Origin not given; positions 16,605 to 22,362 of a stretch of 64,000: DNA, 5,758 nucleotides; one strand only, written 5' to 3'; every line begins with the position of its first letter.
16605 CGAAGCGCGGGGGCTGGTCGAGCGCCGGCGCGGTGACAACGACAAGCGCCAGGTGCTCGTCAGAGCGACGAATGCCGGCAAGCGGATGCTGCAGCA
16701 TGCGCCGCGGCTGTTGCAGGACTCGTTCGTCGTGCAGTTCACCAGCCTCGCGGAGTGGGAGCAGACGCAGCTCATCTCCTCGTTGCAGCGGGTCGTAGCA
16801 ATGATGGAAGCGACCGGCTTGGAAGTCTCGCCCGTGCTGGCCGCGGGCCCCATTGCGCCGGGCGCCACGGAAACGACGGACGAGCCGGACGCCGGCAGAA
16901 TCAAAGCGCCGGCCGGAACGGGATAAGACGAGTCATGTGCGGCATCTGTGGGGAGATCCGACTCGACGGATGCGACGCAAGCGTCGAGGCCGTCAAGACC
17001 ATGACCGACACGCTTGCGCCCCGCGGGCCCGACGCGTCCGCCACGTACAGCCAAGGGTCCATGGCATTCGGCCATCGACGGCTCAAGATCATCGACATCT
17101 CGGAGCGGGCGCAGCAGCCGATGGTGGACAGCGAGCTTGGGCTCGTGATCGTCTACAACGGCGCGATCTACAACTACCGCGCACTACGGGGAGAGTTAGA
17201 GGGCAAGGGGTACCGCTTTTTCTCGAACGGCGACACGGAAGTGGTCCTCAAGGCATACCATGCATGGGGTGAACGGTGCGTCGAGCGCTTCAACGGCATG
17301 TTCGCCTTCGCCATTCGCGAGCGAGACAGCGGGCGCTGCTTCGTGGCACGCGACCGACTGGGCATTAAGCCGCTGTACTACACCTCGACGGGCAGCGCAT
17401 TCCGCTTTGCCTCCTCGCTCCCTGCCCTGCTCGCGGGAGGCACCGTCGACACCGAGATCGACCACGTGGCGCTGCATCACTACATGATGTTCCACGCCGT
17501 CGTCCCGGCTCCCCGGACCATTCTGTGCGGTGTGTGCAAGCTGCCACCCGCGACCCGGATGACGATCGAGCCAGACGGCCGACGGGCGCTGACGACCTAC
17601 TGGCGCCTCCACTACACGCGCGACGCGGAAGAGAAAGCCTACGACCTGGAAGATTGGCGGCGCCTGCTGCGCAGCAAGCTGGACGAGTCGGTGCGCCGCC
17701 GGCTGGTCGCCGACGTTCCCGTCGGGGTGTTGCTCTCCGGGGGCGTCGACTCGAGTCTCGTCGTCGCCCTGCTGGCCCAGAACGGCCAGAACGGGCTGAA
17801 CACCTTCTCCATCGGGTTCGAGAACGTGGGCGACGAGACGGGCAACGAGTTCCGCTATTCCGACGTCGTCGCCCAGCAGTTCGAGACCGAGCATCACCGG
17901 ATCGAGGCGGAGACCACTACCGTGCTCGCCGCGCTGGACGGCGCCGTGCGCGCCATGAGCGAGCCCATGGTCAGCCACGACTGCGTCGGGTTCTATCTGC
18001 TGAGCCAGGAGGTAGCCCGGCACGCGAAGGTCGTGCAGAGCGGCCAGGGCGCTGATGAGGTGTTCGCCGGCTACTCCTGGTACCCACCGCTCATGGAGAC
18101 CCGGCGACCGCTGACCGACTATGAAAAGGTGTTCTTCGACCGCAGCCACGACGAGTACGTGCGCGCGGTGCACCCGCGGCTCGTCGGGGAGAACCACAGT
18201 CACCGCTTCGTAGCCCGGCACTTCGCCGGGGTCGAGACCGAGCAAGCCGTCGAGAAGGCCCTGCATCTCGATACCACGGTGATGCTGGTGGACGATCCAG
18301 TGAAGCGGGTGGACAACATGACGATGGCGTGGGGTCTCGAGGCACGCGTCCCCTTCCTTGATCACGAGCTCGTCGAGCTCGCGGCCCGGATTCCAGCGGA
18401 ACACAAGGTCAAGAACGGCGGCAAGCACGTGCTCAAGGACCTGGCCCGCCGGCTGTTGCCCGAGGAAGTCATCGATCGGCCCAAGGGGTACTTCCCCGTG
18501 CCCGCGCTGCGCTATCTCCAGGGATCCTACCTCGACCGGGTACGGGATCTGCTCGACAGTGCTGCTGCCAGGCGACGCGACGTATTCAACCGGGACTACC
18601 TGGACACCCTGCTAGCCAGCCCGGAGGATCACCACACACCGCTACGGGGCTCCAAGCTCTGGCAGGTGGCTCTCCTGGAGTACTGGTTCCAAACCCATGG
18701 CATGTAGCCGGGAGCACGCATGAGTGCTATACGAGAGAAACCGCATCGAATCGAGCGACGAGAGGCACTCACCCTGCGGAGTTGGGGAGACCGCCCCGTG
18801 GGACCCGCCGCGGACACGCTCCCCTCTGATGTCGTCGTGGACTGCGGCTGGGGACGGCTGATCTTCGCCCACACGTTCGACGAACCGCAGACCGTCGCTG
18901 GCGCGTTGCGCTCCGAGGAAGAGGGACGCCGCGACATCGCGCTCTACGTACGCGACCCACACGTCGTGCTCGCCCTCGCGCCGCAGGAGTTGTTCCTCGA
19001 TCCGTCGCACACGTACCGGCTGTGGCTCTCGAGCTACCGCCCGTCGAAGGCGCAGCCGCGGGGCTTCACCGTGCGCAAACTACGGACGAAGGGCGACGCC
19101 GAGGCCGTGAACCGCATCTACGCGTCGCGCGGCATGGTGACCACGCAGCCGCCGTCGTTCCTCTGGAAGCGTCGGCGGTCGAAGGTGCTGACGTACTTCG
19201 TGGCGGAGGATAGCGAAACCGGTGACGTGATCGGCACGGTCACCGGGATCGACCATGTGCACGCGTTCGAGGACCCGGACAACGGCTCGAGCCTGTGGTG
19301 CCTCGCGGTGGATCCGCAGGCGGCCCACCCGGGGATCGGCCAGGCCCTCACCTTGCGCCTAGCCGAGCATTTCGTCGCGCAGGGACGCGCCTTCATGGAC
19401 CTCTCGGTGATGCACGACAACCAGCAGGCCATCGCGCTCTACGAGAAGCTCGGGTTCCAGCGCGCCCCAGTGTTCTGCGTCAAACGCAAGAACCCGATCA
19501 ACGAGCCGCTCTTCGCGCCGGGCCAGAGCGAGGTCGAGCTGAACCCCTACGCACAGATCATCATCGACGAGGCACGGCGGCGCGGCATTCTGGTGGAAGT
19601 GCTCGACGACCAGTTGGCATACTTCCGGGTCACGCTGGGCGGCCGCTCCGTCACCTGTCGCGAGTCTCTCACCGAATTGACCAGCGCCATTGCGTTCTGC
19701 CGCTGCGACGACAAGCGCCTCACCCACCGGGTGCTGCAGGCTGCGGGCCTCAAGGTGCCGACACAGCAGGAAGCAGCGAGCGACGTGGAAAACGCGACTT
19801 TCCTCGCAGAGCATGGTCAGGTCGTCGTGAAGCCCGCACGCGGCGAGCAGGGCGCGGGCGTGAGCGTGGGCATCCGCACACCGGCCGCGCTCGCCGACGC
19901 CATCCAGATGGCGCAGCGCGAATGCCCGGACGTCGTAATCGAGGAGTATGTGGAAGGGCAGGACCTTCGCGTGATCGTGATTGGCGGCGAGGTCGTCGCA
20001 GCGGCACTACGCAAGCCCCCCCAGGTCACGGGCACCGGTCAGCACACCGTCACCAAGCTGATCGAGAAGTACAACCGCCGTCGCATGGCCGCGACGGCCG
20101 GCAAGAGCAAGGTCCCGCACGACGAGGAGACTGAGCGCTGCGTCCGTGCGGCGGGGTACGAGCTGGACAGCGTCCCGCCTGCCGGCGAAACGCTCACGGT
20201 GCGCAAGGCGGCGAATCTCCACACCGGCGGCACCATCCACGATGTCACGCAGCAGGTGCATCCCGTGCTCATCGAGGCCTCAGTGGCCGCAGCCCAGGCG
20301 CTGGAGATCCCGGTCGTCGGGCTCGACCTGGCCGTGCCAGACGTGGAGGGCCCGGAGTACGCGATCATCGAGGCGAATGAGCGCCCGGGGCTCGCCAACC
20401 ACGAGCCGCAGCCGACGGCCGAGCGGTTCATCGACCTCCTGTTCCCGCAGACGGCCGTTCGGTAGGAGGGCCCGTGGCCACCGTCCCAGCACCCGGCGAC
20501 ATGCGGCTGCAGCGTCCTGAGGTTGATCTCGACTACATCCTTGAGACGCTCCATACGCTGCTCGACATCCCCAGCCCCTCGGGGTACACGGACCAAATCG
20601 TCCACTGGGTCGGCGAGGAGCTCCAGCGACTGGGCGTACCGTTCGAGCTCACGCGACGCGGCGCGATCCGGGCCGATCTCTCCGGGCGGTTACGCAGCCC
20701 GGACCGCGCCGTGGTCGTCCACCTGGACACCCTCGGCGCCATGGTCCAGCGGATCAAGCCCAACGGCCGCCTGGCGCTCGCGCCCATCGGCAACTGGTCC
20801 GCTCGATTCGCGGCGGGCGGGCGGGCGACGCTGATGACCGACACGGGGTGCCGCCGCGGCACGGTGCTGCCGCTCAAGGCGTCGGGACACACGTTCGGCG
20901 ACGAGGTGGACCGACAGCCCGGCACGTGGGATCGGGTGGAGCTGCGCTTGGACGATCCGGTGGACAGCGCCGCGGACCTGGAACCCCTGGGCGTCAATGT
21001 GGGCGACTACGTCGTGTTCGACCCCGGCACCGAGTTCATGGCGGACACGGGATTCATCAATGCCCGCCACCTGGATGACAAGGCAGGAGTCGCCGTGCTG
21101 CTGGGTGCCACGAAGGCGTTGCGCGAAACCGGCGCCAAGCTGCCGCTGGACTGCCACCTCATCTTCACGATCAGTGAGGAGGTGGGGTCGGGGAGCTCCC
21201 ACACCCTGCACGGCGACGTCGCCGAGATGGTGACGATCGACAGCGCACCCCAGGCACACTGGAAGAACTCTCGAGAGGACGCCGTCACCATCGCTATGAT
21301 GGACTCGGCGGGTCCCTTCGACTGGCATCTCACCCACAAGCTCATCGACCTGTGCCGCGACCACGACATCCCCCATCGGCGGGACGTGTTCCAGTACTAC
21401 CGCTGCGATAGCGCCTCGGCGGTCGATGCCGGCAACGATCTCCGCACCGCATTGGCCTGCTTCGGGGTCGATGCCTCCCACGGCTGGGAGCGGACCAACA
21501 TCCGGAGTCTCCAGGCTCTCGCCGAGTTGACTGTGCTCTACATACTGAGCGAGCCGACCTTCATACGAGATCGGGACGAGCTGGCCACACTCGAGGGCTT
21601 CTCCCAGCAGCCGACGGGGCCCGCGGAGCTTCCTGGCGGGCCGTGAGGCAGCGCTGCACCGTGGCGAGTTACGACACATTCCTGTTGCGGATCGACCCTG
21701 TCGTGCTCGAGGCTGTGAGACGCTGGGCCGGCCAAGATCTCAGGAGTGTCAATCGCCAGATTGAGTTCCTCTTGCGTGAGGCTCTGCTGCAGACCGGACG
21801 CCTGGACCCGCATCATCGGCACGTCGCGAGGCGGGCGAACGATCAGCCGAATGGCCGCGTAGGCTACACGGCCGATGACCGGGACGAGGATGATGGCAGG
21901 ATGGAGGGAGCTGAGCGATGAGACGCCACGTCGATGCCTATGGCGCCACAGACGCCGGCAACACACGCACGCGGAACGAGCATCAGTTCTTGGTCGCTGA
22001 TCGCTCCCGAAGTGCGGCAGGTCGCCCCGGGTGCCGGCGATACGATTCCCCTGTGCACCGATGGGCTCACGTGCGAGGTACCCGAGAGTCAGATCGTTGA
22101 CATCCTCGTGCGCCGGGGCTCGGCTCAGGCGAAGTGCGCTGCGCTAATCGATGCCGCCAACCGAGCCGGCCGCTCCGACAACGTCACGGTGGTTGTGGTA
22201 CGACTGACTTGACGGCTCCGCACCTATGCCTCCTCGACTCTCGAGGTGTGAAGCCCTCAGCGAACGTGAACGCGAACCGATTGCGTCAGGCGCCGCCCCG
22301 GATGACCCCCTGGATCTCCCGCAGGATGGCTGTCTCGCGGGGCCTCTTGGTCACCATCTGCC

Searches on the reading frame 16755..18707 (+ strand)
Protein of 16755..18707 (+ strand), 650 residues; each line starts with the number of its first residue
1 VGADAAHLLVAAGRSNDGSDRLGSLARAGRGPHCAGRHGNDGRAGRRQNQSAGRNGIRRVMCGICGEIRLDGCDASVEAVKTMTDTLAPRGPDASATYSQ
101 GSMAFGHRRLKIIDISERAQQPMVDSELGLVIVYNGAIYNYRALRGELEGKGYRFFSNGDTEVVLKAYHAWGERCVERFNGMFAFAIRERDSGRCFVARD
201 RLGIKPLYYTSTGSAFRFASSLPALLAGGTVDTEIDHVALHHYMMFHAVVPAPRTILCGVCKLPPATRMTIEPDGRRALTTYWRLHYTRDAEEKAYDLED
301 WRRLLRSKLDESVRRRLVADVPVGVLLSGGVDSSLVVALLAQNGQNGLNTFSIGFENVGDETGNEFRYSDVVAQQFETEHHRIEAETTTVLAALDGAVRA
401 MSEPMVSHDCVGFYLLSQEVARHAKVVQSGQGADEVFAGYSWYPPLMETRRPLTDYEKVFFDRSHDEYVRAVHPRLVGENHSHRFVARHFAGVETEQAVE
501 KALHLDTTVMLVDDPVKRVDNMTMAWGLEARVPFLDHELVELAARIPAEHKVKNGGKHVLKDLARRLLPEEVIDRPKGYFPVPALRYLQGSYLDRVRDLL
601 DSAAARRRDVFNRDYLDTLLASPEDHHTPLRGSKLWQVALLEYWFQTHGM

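Call 30: search_protein_families(library=pfam, proteins=[window:16755-18707:+], max_evalue=0.0001)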
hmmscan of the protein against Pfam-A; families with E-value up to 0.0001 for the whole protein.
window:16755-18707:+ (650 aa): 3 families
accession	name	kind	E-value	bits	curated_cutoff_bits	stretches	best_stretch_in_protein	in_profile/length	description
PF00733.27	Asn_synthase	-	7.8e-92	309.1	21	1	305-645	2-353/354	Asparagine synthase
PF13537.11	GATase_7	-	2.5e-44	150.7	25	1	107-227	1-123/123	Glutamine amidotransferase domain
PF13522.11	GATase_6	-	1.2e-40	138.9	27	1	92-220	1-129/130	Glutamine amidotransferase domain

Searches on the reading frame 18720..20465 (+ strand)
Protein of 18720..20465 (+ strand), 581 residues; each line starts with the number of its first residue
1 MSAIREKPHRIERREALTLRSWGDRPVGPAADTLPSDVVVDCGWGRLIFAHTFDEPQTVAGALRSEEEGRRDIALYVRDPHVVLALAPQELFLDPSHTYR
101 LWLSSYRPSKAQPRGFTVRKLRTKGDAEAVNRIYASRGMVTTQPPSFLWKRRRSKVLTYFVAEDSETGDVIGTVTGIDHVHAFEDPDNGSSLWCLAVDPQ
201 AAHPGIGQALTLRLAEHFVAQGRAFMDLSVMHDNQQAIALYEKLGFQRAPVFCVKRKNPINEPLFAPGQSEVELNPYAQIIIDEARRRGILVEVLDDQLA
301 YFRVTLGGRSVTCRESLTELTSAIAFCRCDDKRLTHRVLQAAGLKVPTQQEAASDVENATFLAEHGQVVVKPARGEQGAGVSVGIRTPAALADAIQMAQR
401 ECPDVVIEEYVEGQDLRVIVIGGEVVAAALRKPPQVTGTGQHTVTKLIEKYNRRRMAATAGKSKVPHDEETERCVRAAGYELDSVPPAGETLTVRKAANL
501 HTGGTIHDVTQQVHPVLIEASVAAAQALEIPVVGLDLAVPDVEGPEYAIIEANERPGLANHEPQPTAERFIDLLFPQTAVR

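Call 12: search_protein_families(library=pfam, proteins=[window:18720-20465:+], max_evalue=0.01)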
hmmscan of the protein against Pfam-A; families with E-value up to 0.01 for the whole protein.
window:18720-20465:+ (581 aa): 11 families
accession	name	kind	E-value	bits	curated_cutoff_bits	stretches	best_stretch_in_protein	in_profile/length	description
PF00583.31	Acetyltransf_1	-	6.6e-12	46.2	20.7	1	149-246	26-116/116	Acetyltransferase (GNAT) family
PF13508.13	Acetyltransf_7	-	2.3e-10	41.1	27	1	158-247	4-83/84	Acetyltransferase (GNAT) domain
PF08443.16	RimK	-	4.1e-10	40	21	1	330-431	2-105/188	RimK-like ATP-grasp domain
PF02655.19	ATP-grasp_3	-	2.3e-08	34.7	23.2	1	329-454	1-102/160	ATP-grasp domain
PF14397.11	ATPgrasp_ST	-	6.1e-08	32.6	31.4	1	325-385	15-80/278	Sugar-transfer associated ATP-grasp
PF08445.16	FR47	-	1.5e-07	31.7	22.1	1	189-249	21-80/86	FR47-like protein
PF07478.18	Dala_Dala_lig_C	-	1.4e-06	28.4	24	1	368-451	39-117/204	D-ala D-ala ligase C-terminus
PF02955.21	GSH-S_ATP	-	9.5e-06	25.6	23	1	359-435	25-105/175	Prokaryotic glutathione synthetase, ATP-grasp domain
PF13673.13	Acetyltransf_10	-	9e-05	22.9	23.6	1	189-248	51-109/128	Acetyltransferase (GNAT) domain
PF14398.11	ATPgrasp_YheCD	-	0.00021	21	26.8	0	346-381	29-64/255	YheC/D like ATP-grasp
PF01071.24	GARS_A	-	0.0079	16.5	27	0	331-421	2-99/194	Phosphoribosylglycinamide synthetase, ATP-grasp (A) domain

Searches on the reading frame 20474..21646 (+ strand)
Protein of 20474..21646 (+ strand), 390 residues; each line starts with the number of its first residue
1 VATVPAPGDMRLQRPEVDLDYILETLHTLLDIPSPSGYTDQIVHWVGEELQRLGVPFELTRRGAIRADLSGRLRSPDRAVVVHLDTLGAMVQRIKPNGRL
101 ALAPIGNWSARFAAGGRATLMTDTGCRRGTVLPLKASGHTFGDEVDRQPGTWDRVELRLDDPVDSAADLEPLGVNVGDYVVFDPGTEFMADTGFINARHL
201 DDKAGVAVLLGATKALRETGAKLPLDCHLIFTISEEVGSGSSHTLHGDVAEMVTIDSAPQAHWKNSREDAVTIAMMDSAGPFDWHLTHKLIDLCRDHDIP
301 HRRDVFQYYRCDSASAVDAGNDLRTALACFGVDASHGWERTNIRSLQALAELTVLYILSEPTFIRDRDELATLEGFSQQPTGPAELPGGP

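Call 12: search_protein_families(library=pfam, proteins=[window:20474-21646:+], max_evalue=0.01)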
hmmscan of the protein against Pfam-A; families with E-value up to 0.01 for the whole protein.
window:20474-21646:+ (390 aa): 2 families
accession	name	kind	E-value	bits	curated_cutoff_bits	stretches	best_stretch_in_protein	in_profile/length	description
PF05343.19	Peptidase_M42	-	6.7e-61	206.3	23.2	1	63-352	1-292/292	M42 glutamyl aminopeptidase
PF01546.33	Peptidase_M20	-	3.2e-08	34.2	24.6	1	189-262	20-96/206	Peptidase family M20/M25/M40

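Call 36: find_homologous_proteins(query=window:20474-21646:+, max_evalue=1e-60)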
Query window:20474-21646:+ (390 aa): 6594 proteins with E <= 1e-60 among 8000 candidates; the best 120 are listed.
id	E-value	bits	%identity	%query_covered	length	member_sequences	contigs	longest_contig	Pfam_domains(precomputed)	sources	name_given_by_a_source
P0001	3.1e-263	890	100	100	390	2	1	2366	PF01546.34,PF05343.20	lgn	-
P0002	4.1e-231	785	87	100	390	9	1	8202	PF01546.34,PF05343.20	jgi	jgi:peptidase M42 family hydrolase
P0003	4.9e-225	765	87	96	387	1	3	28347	PF01546.34,PF05343.20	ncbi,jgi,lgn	ncbi:MAG: osmoprotectant NAGGN system M42 family peptidase [Gemmatimonadales bacterium]|jgi:peptidas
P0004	2.6e-224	762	86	98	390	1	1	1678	PF01546.34,PF05343.20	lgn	-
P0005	5.6e-223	758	84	99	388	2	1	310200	PF01546.34,PF05343.20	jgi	-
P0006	6.2e-218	741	83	99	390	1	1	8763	PF01546.34,PF05343.20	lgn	-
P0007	3.9e-216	735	83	99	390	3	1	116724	PF01546.34,PF05343.20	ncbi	-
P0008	2.9e-215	733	83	98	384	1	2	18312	PF01546.34,PF05343.20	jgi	jgi:peptidase M42 family hydrolase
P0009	4.9e-178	610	71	99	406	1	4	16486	PF01546.34,PF05343.20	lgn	-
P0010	2.9e-176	604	70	100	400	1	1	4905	PF01546.34,PF05343.20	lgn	-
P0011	5.3e-176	603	69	99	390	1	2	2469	PF01546.34,PF05343.20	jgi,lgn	jgi:peptidase M42 family hydrolase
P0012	8.4e-175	599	70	99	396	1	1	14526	PF01546.34,PF05343.20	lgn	-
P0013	1.3e-174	599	69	99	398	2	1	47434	PF01546.34,PF05343.20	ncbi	-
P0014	1.3e-174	599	70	98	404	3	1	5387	PF01546.34,PF05343.20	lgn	-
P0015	3.2e-173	594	70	98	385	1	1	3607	PF01546.34,PF05343.20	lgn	-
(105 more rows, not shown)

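Call 37: find_encoding_contigs(protein=P0005, flank=10000, max_places=2)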
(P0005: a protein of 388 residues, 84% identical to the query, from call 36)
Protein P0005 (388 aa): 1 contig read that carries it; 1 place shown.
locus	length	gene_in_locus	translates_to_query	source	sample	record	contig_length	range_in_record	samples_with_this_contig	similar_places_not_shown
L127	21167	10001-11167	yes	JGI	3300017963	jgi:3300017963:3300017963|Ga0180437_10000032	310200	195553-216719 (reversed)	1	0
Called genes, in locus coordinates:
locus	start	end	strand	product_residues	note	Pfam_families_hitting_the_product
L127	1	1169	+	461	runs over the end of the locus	PF00982:Glyco_transf_20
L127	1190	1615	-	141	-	-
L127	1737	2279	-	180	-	-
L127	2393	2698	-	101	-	-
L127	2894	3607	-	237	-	PF00072:Response_reg, PF00196:GerE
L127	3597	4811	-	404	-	PF13185:GAF_2, PF14215:bHLH-MYC_N (faint), PF07730:HisKA_3, PF13581:HATPase_c_2, PF02518:HATPase_c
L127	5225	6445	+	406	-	PF07992:Pyr_redox_2, PF13738:Pyr_redox_3, PF00070:Pyr_redox, PF14759:Reductase_C, PF21791:MDHAR3-like_C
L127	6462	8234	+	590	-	PF13522:GATase_6, PF13537:GATase_7, PF00733:Asn_synthase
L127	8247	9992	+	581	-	PF00583:Acetyltransf_1, PF13508:Acetyltransf_7, PF08445:FR47 (weak), PF14397:ATPgrasp_ST (faint), PF02655:ATP-grasp_3, PF02955:GSH-S_ATP (weak), PF07478:Dala_Dala_lig_C (weak), PF08443:RimK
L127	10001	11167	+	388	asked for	PF05343:Peptidase_M42, PF01546:Peptidase_M20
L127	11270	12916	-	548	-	PF02129:Peptidase_S15, PF00561:Abhydrolase_1 (faint), PF12146:Hydrolase_4, PF08530:PepX_C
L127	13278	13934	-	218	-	PF05708:Peptidase_C92 (faint)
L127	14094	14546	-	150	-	-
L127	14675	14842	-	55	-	-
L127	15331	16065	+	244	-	PF12385:Peptidase_C70, PF13529:Peptidase_C39_2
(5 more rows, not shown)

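Call 38: find_encoding_contigs(protein=P0007, flank=10000, max_places=2)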
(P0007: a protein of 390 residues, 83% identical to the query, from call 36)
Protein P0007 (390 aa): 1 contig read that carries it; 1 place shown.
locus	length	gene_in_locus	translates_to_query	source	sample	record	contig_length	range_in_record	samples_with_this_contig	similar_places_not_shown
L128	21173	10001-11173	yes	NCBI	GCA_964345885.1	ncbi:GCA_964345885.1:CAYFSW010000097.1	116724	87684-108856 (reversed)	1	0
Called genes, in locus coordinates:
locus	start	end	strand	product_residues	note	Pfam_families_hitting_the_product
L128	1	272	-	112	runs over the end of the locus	PF00581:Rhodanese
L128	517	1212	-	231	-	PF00072:Response_reg, PF00196:GerE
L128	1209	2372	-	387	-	PF01590:GAF, PF13185:GAF_2, PF14215:bHLH-MYC_N (faint), PF07730:HisKA_3, PF02518:HATPase_c, PF13581:HATPase_c_2 (weak)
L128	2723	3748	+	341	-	PF00044:Gp_dh_N, PF02800:Gp_dh_C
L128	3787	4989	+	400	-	PF00162:PGK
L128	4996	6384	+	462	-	PF00982:Glyco_transf_20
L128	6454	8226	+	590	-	PF13522:GATase_6, PF13537:GATase_7, PF00733:Asn_synthase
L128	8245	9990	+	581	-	PF00583:Acetyltransf_1, PF13508:Acetyltransf_7, PF08445:FR47, PF02655:ATP-grasp_3 (weak), PF08443:RimK, PF14397:ATPgrasp_ST (faint), PF02955:GSH-S_ATP (weak), PF07478:Dala_Dala_lig_C (weak), +1 more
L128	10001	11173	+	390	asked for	PF05343:Peptidase_M42, PF01546:Peptidase_M20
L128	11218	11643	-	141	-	-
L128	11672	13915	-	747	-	-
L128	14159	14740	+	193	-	-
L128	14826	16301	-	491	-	PF00144:Beta-lactamase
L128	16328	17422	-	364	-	PF19124:DUF5808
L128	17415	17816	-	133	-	PF00392:GntR, PF13730:HTH_36 (weak)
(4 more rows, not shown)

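Call 39: find_encoding_contigs(protein=P0003, flank=10000, max_places=3)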
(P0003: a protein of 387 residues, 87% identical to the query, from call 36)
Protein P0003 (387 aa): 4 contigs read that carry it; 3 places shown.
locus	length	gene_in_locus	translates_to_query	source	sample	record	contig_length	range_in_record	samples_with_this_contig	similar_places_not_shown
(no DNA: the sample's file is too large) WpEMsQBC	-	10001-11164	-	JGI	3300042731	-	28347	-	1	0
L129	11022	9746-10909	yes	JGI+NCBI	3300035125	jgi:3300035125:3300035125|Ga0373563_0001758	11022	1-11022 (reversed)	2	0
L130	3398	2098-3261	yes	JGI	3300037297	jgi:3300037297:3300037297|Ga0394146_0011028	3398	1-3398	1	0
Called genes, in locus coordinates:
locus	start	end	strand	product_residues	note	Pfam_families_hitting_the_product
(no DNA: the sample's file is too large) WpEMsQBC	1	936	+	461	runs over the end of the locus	PF00982:Glyco_transf_20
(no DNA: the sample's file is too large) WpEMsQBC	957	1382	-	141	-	-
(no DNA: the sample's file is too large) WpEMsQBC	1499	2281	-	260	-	-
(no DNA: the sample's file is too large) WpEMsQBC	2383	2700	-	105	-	-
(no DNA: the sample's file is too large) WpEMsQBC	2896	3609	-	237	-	PF00072:Response_reg, PF00196:GerE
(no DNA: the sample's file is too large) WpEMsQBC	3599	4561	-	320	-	PF13185:GAF_2 (weak), PF07730:HisKA_3, PF13581:HATPase_c_2, PF02518:HATPase_c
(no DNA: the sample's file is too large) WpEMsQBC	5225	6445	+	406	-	PF07992:Pyr_redox_2, PF13738:Pyr_redox_3, PF00070:Pyr_redox, PF14759:Reductase_C, PF21791:MDHAR3-like_C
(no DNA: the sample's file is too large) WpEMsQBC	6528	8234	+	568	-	PF13522:GATase_6, PF13537:GATase_7, PF00733:Asn_synthase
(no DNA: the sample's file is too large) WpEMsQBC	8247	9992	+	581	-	PF00583:Acetyltransf_1, PF13508:Acetyltransf_7, PF08445:FR47 (weak), PF02655:ATP-grasp_3 (weak), PF02955:GSH-S_ATP (weak), PF07478:Dala_Dala_lig_C (weak), PF08443:RimK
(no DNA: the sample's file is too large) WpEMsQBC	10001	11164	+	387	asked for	PF05343:Peptidase_M42, PF01546:Peptidase_M20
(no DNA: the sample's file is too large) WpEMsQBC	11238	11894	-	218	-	PF05708:Peptidase_C92 (faint)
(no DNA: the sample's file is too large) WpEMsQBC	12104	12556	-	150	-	-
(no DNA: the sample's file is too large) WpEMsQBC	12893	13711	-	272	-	PF00248:Aldo_ket_red (weak)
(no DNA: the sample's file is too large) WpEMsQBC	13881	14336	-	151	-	PF04304:DUF454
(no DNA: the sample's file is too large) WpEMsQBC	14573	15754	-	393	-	PF00557:Peptidase_M24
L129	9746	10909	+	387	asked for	PF05343:Peptidase_M42, PF01546:Peptidase_M20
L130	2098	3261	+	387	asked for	PF05343:Peptidase_M42, PF01546:Peptidase_M20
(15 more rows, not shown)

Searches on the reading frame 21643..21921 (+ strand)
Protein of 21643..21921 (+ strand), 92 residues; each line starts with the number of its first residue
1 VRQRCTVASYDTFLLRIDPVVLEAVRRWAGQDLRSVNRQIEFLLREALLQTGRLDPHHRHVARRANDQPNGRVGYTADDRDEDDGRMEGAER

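Call 30: search_protein_families(library=pfam, proteins=[window:21643-21921:+], max_evalue=0.0001)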
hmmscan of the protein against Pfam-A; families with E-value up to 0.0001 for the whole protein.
window:21643-21921:+ (92 aa): 0 families

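Call 67: search_protein_families(library=ncbifam, proteins=[window:21643-21921:+], max_evalue=0.01)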
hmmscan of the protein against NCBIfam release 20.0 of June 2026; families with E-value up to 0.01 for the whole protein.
window:21643-21921:+ (92 aa): 0 families

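Call 68: search_protein_families(library=phrogs, proteins=[window:21643-21921:+], max_evalue=0.001)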
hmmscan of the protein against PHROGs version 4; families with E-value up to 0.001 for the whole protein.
window:21643-21921:+ (92 aa): 1 family
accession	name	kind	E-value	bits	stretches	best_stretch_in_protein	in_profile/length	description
phrog_228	-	transcription regulation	0.00016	22.5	1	9-63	9-63/251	Arc-like repressor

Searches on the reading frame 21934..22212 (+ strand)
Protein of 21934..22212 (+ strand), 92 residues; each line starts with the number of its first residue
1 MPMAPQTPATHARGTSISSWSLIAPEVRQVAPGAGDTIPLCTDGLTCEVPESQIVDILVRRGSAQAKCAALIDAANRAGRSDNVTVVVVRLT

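Call 67: search_protein_families(library=ncbifam, proteins=[window:21934-22212:+], max_evalue=0.01)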
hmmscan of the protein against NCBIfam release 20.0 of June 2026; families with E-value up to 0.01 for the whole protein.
window:21934-22212:+ (92 aa): 1 family
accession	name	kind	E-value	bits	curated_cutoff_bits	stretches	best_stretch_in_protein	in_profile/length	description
NF033484.1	Stp1_PP2C_phos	equivalog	7.7e-14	51.8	230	1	21-89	163-231/232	Stp1/IreP family PP2C-type Ser/Thr phosphatase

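Call 68: search_protein_families(library=phrogs, proteins=[window:21934-22212:+], max_evalue=0.001)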
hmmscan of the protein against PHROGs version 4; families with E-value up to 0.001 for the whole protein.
window:21934-22212:+ (92 aa): 0 families
